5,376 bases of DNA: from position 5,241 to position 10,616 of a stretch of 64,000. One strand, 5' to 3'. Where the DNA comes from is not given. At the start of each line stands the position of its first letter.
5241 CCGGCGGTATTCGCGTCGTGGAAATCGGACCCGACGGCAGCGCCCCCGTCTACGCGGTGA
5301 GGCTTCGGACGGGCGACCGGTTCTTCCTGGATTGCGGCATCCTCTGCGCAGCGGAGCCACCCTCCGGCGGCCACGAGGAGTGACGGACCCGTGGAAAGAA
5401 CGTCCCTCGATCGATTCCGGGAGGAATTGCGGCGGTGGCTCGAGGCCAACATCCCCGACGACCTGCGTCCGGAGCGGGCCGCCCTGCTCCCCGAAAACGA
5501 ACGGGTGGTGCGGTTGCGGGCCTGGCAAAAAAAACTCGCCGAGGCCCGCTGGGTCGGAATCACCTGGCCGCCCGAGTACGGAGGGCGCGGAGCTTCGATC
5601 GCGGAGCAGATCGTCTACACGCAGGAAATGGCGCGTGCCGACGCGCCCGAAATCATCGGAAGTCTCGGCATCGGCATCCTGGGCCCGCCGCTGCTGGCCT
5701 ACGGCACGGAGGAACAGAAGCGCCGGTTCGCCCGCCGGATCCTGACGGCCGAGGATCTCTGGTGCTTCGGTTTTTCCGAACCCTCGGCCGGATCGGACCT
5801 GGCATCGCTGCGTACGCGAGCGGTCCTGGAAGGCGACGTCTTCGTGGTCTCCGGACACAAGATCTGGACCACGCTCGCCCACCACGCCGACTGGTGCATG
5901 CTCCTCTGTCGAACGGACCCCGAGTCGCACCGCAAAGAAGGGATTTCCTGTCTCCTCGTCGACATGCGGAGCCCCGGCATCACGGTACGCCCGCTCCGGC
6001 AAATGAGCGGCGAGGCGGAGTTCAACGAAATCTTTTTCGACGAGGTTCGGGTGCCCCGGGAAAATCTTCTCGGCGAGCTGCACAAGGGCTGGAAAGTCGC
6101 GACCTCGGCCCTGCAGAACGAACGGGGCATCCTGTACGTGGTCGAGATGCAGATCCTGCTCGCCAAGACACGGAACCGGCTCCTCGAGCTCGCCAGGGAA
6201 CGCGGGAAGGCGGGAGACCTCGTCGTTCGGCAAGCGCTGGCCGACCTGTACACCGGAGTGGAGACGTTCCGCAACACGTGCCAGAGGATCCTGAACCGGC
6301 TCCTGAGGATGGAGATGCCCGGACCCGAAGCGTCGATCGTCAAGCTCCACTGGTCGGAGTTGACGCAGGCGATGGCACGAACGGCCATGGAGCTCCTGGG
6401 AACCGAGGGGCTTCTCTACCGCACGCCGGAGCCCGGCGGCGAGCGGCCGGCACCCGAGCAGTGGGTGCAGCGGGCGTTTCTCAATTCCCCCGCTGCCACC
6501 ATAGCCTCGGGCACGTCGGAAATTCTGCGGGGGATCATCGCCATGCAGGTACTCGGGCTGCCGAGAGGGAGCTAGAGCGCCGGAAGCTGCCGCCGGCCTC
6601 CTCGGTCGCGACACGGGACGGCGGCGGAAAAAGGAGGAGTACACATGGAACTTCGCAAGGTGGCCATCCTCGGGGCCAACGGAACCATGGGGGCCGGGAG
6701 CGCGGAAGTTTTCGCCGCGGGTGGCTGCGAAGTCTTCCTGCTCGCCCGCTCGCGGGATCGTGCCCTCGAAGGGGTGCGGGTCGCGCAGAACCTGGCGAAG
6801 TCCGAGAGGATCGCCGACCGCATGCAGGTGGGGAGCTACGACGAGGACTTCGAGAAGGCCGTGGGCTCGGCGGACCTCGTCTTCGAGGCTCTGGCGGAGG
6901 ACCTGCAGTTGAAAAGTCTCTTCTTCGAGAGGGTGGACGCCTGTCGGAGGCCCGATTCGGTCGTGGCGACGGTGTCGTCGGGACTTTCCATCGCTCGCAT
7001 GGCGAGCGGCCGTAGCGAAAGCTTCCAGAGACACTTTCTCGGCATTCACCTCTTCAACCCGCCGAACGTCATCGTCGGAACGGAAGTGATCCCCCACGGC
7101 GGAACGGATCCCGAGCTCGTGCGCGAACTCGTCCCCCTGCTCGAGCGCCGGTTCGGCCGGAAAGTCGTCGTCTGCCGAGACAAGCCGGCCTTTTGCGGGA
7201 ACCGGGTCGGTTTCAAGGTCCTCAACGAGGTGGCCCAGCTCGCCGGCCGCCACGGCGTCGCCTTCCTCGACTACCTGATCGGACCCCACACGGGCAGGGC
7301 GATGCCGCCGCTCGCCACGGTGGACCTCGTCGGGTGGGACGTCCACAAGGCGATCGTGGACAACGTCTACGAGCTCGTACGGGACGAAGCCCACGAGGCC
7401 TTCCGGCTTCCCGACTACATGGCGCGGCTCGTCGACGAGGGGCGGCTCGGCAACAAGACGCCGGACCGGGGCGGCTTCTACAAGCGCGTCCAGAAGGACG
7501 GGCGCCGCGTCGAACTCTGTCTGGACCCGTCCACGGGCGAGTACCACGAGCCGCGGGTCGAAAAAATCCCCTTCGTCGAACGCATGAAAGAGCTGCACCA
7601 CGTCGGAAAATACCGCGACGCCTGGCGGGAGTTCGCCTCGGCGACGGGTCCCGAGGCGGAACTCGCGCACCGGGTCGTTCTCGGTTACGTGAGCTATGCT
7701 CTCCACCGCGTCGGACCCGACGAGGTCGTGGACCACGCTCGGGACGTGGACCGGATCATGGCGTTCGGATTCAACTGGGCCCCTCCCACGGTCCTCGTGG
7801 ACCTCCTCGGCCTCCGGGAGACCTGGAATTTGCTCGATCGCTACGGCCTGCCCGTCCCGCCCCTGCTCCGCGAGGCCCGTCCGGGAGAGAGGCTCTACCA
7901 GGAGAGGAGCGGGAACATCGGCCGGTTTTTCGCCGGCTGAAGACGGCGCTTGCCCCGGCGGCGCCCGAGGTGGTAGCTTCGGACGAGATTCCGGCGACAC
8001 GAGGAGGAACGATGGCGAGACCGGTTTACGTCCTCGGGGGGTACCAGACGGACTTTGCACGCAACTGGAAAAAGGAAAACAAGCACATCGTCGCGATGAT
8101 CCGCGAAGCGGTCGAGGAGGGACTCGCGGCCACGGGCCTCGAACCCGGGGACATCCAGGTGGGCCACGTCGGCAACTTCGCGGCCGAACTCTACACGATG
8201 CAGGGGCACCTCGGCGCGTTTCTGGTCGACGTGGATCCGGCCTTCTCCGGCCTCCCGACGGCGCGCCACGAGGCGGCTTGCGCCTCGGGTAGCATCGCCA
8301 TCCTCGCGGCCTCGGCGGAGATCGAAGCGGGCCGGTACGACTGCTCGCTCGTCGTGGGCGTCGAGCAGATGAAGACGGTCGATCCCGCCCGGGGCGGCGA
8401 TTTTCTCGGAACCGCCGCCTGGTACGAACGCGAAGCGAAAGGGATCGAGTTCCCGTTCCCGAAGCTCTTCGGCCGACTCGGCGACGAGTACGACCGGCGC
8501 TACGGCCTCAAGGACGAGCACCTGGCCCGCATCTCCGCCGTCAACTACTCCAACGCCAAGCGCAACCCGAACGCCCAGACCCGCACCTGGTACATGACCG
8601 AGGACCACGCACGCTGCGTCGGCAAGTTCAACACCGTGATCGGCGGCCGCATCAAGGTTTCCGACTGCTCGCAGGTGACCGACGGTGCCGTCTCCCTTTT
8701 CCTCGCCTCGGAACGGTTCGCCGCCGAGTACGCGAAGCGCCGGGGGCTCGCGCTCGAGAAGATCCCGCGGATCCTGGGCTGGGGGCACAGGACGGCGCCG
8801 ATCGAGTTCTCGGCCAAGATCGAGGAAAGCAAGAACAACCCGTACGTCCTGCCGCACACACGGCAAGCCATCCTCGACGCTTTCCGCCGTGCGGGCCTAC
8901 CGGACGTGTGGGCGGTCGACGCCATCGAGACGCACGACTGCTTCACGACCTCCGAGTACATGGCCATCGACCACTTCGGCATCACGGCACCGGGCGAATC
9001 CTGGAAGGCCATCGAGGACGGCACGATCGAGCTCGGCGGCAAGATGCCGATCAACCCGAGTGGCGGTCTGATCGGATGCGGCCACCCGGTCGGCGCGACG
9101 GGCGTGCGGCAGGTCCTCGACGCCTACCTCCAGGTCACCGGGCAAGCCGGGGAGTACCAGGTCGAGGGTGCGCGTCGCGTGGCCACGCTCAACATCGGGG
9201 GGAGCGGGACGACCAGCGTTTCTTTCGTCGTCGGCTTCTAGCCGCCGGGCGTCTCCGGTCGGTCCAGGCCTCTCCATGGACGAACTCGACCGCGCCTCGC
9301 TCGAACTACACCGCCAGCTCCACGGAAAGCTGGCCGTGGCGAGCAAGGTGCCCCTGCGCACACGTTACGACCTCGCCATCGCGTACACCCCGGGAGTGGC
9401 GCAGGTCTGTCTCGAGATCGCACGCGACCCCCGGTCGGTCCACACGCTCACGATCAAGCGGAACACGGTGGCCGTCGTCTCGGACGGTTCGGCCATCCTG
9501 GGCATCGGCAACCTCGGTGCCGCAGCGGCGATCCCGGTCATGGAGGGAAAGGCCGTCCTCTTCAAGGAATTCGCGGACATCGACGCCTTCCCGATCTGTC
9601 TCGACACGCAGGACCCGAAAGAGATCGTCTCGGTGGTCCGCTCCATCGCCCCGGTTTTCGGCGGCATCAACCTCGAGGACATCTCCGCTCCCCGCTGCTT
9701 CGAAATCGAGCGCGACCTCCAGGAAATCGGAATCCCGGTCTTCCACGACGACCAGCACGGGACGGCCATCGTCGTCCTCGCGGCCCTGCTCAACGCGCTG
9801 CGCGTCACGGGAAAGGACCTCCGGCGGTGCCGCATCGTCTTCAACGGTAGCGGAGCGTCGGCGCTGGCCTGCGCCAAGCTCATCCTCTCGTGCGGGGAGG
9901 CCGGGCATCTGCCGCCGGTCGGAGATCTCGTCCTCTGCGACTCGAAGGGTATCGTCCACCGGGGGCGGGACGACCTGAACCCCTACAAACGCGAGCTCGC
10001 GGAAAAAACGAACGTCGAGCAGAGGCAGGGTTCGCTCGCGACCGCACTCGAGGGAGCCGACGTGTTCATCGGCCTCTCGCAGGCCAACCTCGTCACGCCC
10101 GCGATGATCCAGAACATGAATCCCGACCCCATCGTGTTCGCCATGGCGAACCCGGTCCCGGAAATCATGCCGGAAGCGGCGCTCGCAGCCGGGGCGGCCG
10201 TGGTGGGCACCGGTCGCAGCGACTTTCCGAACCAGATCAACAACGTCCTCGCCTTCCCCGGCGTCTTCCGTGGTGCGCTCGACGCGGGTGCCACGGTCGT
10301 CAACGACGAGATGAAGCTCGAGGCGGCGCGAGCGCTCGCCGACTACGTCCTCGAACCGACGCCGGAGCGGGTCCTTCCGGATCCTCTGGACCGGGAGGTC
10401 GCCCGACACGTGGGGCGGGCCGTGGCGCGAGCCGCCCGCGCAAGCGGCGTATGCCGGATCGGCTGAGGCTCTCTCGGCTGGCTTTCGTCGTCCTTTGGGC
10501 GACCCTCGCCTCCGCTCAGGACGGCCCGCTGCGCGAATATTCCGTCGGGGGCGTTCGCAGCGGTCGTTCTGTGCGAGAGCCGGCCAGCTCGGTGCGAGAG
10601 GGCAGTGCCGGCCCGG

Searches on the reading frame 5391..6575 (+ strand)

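Call 80: search_protein_families(library=pfam, proteins=[window:5391-6575:+], max_evalue=0.00001)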
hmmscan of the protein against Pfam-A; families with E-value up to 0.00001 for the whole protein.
window:5391-6575:+ (394 aa): 3 families
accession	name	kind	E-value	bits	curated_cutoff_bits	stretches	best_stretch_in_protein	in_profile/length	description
PF00441.29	Acyl-CoA_dh_1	-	1.8e-25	90.3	22.4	1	232-388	2-150/150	Acyl-CoA dehydrogenase, C-terminal domain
PF02770.24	Acyl-CoA_dh_M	-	3e-23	82.2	33.3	1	125-219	1-97/97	Acyl-CoA dehydrogenase, middle domain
PF02771.21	Acyl-CoA_dh_N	-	1.5e-18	67.6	22.9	1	8-120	6-112/113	Acyl-CoA dehydrogenase, N-terminal domain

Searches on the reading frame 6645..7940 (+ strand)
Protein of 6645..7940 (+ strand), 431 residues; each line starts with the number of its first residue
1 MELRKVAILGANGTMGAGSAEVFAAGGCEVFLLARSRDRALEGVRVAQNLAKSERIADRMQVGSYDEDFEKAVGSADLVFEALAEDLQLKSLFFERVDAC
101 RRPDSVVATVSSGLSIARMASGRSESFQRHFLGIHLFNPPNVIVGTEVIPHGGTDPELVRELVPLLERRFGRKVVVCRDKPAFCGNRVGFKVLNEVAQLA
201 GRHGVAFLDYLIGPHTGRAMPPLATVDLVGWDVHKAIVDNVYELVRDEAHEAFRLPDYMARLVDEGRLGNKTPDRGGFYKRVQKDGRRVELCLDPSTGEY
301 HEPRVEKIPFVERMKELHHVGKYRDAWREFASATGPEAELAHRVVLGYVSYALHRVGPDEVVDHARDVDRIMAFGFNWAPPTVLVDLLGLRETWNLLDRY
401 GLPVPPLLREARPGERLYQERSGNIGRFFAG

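Call 80: search_protein_families(library=pfam, proteins=[window:6645-7940:+], max_evalue=0.00001)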
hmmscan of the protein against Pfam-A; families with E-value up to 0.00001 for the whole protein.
window:6645-7940:+ (431 aa): 2 families
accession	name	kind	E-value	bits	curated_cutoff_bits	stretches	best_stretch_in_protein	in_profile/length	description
PF02737.24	3HCDH_N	-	3.3e-35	122.1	22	1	5-179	1-179/180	3-hydroxyacyl-CoA dehydrogenase, NAD binding domain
PF00725.27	3HCDH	-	1.3e-12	48.4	22.1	1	183-279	2-95/97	3-hydroxyacyl-CoA dehydrogenase, C-terminal domain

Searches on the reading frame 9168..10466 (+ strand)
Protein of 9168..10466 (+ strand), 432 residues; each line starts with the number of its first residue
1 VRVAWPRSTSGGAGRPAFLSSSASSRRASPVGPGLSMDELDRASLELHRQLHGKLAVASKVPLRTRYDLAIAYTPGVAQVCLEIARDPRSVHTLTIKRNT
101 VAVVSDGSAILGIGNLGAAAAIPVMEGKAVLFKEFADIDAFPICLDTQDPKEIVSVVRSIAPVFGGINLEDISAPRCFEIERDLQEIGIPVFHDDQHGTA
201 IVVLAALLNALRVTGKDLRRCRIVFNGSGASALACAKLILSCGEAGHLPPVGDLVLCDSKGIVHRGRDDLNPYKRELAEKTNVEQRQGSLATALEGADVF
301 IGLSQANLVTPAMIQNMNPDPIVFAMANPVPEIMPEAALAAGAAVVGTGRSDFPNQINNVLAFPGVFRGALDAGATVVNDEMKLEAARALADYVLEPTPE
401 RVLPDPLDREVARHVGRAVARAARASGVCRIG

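Call 80: search_protein_families(library=pfam, proteins=[window:9168-10466:+], max_evalue=0.00001)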
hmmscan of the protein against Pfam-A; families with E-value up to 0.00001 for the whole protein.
window:9168-10466:+ (432 aa): 2 families
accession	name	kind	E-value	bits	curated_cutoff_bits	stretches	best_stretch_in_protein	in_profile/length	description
PF00390.24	malic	-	1.8e-30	106.5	23.1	1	54-184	3-181/182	Malic enzyme, N-terminal domain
PF03949.21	Malic_M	-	5.2e-28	98.5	23.5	1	198-423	3-257/258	Malic enzyme, NAD binding domain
